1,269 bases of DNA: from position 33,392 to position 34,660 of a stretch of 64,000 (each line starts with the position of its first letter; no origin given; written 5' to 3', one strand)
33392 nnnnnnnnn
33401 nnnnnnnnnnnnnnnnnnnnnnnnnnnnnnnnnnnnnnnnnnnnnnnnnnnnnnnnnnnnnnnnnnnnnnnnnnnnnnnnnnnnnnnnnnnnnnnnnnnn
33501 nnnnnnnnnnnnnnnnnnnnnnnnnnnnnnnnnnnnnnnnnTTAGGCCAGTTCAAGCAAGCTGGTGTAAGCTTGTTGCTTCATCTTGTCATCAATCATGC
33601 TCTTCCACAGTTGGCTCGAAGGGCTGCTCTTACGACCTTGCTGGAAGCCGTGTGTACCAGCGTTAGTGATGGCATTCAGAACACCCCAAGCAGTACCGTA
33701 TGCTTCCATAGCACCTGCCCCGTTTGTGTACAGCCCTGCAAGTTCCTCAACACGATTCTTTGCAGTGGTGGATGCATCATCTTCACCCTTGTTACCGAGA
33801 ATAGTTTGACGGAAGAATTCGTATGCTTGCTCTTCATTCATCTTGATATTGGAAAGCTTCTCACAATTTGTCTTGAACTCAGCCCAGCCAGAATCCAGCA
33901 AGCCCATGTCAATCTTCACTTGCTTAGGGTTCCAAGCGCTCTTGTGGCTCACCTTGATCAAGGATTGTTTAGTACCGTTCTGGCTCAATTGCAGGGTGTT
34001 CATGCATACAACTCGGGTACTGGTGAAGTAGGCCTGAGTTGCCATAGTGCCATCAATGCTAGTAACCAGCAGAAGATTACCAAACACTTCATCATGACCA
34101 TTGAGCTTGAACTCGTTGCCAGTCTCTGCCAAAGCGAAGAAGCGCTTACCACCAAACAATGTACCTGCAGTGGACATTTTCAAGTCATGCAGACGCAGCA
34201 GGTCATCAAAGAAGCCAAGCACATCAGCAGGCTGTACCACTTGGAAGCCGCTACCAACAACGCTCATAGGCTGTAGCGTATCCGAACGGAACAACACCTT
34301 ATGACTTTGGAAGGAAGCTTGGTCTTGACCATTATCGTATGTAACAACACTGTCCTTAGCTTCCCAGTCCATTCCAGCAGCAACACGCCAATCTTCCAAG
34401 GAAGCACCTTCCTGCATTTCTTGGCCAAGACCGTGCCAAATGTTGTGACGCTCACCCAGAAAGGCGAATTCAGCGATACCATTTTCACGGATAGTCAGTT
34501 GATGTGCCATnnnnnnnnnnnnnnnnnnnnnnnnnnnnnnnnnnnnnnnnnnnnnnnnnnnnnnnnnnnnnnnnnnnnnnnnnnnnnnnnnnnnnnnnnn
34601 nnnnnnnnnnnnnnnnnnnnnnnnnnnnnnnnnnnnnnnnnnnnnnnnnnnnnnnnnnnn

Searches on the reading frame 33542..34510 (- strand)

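Call 26: search_protein_families(library=phrogs, proteins=[window:33542-34510:-], max_evalue=0.00001)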
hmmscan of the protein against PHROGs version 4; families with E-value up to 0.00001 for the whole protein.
window:33542-34510:- (322 aa): 1 family
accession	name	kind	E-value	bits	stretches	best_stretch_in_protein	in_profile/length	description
phrog_1221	-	unknown function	5.5e-67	227.3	1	1-301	16-329/355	-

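Call 81: search_protein_families(library=pfam, proteins=[window:33542-34510:-], max_evalue=0.001)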
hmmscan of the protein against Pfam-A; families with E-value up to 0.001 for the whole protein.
window:33542-34510:- (322 aa): 1 family
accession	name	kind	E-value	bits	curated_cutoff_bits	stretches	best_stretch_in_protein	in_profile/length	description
PF06067.16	DUF932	-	4.9e-47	161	23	1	82-290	2-211/227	Domain of unknown function (DUF932)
